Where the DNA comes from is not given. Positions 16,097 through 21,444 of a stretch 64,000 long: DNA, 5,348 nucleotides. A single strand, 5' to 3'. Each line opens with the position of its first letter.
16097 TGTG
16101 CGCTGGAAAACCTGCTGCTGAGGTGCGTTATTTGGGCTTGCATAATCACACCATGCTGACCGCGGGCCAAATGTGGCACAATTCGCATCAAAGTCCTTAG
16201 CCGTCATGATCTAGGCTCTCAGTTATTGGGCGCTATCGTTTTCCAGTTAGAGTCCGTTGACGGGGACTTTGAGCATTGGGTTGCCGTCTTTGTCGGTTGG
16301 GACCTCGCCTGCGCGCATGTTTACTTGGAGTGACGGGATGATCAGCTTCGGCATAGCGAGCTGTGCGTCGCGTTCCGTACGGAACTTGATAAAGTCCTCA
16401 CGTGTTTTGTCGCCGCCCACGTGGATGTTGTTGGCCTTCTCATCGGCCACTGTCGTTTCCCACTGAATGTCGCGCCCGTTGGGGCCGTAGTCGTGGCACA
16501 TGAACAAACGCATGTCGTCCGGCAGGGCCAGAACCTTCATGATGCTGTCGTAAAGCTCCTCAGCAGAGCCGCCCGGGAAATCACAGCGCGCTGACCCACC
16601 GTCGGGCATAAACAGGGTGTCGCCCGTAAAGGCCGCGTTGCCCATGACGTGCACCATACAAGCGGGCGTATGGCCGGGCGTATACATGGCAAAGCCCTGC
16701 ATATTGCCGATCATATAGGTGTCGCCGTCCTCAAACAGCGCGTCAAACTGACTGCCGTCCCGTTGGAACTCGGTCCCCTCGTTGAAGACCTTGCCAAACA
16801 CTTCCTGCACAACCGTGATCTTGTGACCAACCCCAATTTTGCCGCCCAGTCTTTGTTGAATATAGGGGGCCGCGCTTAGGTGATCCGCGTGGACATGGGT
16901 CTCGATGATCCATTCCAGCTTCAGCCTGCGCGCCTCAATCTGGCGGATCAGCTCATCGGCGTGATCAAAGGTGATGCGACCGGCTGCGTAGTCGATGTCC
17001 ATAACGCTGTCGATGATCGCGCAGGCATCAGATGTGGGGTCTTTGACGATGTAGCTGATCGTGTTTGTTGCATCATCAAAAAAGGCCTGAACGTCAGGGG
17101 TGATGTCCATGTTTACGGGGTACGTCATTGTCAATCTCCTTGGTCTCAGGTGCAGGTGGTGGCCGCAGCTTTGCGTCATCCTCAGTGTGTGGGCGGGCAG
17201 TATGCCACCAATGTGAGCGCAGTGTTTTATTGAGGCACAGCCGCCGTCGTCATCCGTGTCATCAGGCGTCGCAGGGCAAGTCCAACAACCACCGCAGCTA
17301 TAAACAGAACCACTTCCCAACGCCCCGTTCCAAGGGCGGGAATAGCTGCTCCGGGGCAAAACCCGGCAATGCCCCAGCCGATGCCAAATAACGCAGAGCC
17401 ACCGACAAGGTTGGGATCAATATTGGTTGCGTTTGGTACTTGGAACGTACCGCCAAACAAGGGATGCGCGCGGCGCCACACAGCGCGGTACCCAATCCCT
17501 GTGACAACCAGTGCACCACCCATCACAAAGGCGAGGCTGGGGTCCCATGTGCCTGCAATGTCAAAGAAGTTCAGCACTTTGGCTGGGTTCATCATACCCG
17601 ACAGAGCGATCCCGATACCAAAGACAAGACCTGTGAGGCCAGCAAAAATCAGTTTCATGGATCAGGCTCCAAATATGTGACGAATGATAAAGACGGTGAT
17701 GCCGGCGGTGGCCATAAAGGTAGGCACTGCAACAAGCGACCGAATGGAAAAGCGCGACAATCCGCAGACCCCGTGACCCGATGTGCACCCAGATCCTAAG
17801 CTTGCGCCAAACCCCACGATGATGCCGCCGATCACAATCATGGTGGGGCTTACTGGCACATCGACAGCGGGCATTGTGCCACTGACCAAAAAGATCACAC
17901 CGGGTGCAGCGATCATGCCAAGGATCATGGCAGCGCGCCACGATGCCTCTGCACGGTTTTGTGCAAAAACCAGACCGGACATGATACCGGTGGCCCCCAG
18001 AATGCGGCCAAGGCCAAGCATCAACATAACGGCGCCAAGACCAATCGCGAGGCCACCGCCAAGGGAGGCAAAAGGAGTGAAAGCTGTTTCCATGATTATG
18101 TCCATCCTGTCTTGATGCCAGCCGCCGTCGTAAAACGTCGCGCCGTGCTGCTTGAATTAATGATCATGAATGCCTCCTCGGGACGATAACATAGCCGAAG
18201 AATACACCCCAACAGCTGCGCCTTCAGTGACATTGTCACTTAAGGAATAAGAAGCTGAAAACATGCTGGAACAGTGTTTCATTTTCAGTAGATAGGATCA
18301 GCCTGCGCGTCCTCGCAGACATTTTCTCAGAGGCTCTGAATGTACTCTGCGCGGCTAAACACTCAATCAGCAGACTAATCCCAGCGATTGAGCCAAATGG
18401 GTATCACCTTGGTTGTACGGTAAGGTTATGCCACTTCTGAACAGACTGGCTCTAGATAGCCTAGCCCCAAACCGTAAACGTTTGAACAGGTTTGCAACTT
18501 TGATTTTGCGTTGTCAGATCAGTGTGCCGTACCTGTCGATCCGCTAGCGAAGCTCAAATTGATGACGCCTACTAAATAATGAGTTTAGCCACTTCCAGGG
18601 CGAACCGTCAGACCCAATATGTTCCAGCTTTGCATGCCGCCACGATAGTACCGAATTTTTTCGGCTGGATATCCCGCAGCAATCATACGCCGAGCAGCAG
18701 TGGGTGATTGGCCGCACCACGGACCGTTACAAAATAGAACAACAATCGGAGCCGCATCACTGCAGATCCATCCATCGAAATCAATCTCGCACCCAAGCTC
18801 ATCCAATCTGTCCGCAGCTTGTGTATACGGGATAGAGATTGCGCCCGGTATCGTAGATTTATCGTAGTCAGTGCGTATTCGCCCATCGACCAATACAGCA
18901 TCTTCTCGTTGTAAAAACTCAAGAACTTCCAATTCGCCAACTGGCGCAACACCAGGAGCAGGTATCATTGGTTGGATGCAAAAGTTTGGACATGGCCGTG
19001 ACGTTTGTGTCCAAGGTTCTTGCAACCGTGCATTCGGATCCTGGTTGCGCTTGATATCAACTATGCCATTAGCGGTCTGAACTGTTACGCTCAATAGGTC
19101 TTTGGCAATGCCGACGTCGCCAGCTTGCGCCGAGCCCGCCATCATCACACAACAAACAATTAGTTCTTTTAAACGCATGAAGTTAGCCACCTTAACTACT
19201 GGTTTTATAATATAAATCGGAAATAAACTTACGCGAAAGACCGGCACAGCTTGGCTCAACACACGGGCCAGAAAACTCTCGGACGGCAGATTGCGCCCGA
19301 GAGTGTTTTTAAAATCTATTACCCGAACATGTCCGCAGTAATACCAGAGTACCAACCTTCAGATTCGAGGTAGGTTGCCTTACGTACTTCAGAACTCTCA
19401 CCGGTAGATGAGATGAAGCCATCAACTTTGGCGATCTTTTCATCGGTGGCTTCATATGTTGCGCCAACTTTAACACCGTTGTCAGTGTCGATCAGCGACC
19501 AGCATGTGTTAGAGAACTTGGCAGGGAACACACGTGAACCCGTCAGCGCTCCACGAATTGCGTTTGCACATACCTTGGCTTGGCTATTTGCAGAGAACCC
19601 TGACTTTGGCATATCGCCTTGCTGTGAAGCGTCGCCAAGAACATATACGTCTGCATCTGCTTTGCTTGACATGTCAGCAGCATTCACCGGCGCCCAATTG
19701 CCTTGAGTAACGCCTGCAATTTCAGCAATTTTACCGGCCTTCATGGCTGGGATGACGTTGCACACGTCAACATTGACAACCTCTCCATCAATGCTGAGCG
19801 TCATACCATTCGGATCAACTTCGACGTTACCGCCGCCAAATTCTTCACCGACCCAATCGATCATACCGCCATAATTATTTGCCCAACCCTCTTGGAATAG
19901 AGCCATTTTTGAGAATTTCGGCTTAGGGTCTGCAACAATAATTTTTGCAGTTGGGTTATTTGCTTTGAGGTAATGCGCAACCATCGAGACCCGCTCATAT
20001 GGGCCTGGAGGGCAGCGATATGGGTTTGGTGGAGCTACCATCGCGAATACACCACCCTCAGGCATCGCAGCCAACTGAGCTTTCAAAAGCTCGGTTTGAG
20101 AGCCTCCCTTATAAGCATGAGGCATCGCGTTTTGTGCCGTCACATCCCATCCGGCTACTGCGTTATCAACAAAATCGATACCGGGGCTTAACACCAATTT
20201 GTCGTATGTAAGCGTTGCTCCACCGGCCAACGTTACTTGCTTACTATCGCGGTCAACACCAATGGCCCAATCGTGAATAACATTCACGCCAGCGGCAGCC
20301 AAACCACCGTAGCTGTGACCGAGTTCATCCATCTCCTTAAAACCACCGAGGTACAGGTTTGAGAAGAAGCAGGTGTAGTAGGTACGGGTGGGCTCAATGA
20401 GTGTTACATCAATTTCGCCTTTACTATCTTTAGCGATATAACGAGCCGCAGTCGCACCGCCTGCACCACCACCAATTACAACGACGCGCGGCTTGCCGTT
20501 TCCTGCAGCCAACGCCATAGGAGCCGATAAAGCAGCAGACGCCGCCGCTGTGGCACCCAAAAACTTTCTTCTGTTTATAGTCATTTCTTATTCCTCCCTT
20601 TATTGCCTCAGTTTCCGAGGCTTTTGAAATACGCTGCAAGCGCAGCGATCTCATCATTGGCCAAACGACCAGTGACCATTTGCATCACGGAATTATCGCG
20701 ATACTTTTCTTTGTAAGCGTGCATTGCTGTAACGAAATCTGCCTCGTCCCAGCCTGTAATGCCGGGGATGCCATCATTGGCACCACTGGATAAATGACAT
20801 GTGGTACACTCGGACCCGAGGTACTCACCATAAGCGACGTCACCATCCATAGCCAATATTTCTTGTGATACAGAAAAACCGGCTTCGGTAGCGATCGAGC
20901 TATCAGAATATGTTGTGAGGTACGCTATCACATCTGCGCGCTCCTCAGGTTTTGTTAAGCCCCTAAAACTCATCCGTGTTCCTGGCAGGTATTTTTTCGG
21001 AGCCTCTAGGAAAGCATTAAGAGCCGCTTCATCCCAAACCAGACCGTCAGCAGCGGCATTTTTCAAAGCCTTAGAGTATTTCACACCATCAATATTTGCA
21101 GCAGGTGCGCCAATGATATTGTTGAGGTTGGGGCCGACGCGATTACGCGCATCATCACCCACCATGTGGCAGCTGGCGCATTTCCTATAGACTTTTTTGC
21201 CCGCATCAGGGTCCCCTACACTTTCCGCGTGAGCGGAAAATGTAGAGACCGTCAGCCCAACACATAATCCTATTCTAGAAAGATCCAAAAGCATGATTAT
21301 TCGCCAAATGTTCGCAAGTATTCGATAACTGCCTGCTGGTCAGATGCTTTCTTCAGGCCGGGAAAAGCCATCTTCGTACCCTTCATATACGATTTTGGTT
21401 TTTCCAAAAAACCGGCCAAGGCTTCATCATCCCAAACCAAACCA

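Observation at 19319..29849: Sox system that has selectively lost SoxAX (and SoxW) yet keeps intact SoxYZ, B, CD, EF, V, S, R, T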

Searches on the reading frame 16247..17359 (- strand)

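Call 37: search_protein_families(library=pfam, proteins=[window:16247-17359:-])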
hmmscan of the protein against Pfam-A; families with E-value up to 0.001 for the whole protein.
window:16247-17359:- (370 aa): 1 family
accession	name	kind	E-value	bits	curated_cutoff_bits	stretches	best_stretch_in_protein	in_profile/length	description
PF00753.33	Lactamase_B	-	4.5e-20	72.9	22.7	1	102-289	8-196/196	Metallo-beta-lactamase superfamily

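Call 60: search_protein_families(library=ncbifam, proteins=[window:16247-17359:-], max_evalue=0.00001)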
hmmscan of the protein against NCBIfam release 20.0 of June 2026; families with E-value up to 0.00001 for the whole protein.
window:16247-17359:- (370 aa): 7 families
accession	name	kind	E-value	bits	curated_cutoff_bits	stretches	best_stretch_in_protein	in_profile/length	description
NF040641.1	bifunc_ST_SDO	equivalog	3.8e-107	358.8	625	1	80-369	134-422/423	bifunctional sulfur transferase/dioxygenase Blh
TIGR03413.1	GSH_gloB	equivalog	1.2e-16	60.9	200.8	1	133-307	29-180/248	hydroxyacylglutathione hydrolase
NF007597.0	PRK10241.1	equivalog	9.7e-12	44.7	421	1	133-292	31-168/251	hydroxyacylglutathione hydrolase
NF041804.1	MBL_fold_SolJ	exception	7.1e-11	41.7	350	1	140-330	46-213/224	solanimycin biosynthesis MBL-fold hydrolase SolJ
NF012229.1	bla_class_B_core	domain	1.6e-10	41.3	100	1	132-237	36-136/139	metallo-beta-lactamase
NF033105.1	bla_subclass_B3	equivalog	3.7e-08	33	240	1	147-239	61-155/257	subclass B3 metallo-beta-lactamase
NF000438.2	blaPOM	exception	3.9e-06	26.3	610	1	132-237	80-186/286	POM family subclass B3 metallo-beta-lactamase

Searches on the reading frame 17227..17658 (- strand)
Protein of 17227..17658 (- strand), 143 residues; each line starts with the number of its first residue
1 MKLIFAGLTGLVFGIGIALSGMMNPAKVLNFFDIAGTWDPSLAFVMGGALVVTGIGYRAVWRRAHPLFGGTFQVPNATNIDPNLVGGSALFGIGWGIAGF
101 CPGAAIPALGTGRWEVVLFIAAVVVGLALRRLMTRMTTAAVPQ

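Call 37: search_protein_families(library=pfam, proteins=[window:17227-17658:-])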
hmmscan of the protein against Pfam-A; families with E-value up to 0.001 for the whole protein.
window:17227-17658:- (143 aa): 1 family
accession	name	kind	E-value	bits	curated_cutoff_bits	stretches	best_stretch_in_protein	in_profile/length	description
PF20398.3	DUF6691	-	1.9e-43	148.6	27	1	1-138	1-138/142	Family of unknown function (DUF6691)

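Call 60: search_protein_families(library=ncbifam, proteins=[window:17227-17658:-], max_evalue=0.00001)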
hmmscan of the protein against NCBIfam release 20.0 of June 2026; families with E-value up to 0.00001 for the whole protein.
window:17227-17658:- (143 aa): 0 families

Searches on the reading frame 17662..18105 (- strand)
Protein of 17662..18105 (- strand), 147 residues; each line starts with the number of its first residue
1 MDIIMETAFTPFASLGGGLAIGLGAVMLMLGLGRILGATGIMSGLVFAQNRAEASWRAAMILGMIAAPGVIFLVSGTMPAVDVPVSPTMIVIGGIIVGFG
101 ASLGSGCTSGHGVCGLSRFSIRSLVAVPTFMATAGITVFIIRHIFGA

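Call 37: search_protein_families(library=pfam, proteins=[window:17662-18105:-])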
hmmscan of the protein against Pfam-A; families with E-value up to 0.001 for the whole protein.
window:17662-18105:- (147 aa): 1 family
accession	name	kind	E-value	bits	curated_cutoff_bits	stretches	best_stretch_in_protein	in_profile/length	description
PF04143.19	Sulf_transp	-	2.8e-09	37.4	27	1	24-134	198-308/310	Sulphur transport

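Call 60: search_protein_families(library=ncbifam, proteins=[window:17662-18105:-], max_evalue=0.00001)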
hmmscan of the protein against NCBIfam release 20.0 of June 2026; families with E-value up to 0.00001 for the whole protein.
window:17662-18105:- (147 aa): 1 family
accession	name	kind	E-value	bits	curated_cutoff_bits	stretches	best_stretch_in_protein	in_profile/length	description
NF052577.1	ThSTportTsuASprch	equivalog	1.6e-08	34.3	400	1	36-133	219-319/330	thiosulfate transporter TsuA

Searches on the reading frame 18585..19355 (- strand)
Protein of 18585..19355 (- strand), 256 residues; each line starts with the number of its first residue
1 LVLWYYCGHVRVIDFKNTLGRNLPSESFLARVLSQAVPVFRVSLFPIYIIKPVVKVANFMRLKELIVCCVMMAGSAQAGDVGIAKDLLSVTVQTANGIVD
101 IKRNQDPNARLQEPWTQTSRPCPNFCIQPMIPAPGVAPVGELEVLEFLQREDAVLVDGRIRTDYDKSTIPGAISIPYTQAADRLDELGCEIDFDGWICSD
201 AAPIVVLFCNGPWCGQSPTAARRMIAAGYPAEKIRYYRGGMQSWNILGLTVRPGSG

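Call 37: search_protein_families(library=pfam, proteins=[window:18585-19355:-])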
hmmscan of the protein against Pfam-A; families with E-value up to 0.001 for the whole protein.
window:18585-19355:- (256 aa): 1 family
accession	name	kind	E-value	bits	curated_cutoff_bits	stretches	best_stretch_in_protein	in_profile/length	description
PF00581.25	Rhodanese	-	1.1e-11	45.6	22.2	1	143-245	4-100/102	Rhodanese-like domain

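Call 60: search_protein_families(library=ncbifam, proteins=[window:18585-19355:-], max_evalue=0.00001)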
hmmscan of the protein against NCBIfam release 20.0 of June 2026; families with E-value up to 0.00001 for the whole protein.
window:18585-19355:- (256 aa): 2 families
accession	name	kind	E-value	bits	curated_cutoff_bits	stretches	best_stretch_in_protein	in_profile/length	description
TIGR03865.1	PQQ_CXXCW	subfamily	3e-06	27.2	128.05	1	152-253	64-164/167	PQQ-dependent catabolism-associated CXXCW motif protein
NF045694.1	seleno_TsoB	exception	6.7e-06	24.5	805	1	149-251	58-156/572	rhodanese/DsbD fusion-like selenoprotein TsoB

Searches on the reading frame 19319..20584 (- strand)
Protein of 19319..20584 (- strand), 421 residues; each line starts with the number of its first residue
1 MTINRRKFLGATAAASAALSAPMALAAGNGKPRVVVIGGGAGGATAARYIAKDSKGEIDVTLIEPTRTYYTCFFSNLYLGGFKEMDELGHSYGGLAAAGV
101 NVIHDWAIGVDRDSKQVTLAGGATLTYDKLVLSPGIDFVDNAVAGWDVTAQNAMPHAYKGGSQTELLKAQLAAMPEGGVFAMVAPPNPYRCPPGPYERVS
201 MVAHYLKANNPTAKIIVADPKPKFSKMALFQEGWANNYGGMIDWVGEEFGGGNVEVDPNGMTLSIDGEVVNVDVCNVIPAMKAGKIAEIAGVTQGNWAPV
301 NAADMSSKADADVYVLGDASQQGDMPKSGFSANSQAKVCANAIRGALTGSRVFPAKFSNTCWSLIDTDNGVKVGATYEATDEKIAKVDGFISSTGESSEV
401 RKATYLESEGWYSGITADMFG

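Call 3: search_protein_families(library=pfam, proteins=[window:19319-20584:-])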
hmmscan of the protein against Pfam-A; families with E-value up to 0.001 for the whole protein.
window:19319-20584:- (421 aa): 6 families
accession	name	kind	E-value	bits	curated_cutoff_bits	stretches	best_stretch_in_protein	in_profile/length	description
PF21706.3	FCSD_central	-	1.2e-46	158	27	1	164-279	1-116/116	Sulfide dehydrogenase [flavocytochrome c] flavoprotein chain, central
PF09242.17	FCSD-flav_bind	-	1.9e-20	73.4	26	1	355-420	3-71/71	Flavocytochrome c sulphide dehydrogenase, flavin-binding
PF07992.20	Pyr_redox_2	-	1.7e-11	44.5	26.1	1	33-136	2-109/291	Pyridine nucleotide-disulphide oxidoreductase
PF13454.12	NAD_binding_9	-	3.7e-05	24.2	21.8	0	35-67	1-34/155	FAD-NAD(P)-binding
PF01266.30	DAO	-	0.0006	19.9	27.9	1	33-66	1-31/353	FAD dependent oxidoreductase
PF13450.12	NAD_binding_8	-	0.00067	20.3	21.9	0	36-66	1-28/68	NAD(P)-binding Rossmann-like domain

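Call 4: search_protein_families(library=ncbifam, proteins=[window:19319-20584:-])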
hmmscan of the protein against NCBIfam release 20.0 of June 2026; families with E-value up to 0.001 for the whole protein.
window:19319-20584:- (421 aa): 5 families
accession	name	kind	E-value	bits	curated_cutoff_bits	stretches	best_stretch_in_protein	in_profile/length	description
NF049943.1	SQR_III_seleno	exception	1.5e-21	76.8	525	1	33-352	2-321/406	type III sulfide quinone reductase, selenoprotein subtype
TIGR03169.1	Nterm_to_SelD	hypoth_equivalog_domain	4.3e-13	49.3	310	1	34-155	2-124/365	pyridine nucleotide-disulfide oxidoreductase family protein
NF042949.2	3PPDioc_HcaD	equivalog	1.7e-06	27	450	1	33-135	3-107/386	3-phenylpropionate/cinnamic acid dioxygenase ferredoxin--NAD(+) reductase subunit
NF011565.0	PRK14989.1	subfamily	0.00059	18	883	0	31-135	3-110/847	nitrite reductase large subunit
NF005549.0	PRK07208.1-5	equivalog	0.00083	17.9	587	0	31-71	4-45/534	hypothetical protein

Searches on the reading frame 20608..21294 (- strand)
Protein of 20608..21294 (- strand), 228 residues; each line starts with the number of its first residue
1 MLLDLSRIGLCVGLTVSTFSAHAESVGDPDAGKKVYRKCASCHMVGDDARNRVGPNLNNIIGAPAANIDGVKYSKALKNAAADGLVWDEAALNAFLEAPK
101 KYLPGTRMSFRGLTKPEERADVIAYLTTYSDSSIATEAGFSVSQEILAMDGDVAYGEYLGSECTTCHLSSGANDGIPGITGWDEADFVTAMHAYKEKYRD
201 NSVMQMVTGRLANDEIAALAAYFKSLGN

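Call 3: search_protein_families(library=pfam, proteins=[window:20608-21294:-])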
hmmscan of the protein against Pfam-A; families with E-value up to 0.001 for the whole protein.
window:20608-21294:- (228 aa): 2 families
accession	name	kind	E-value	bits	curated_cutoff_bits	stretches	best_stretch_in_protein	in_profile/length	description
PF00034.26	Cytochrom_C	-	1.2e-14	55.8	21.3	1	30-128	2-88/90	Cytochrome c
PF13442.11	Cytochrome_CBB3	-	1.5e-07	32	27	0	28-125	2-67/68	Cytochrome C oxidase, cbb3-type, subunit III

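Call 4: search_protein_families(library=ncbifam, proteins=[window:20608-21294:-])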
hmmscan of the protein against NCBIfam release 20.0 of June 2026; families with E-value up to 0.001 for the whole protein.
window:20608-21294:- (228 aa): 5 families
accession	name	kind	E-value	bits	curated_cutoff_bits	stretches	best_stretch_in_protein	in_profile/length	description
NF043008.1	Cyt550_Brdyrhiz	equivalog_domain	8.6e-27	93.9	240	1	11-130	9-125/131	cytochrome c-550 CycA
TIGR04485.1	thiosulf_SoxX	equivalog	2.1e-06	28.3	61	0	39-128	5-77/78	sulfur oxidation c-type cytochrome SoxX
TIGR02603.1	CxxCH_TIGR02603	domain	3e-06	27.3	68.15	1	27-60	1-34/134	putative heme-binding domain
NF045930.1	Cytc6PetJCyano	equivalog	3.3e-05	23.8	135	0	14-48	14-48/110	cytochrome c6 PetJ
NF050122.1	bc1_QcrC_actin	exception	7.7e-05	22.1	200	0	24-59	36-71/253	cytochrome bc1 complex diheme cytochrome c subunit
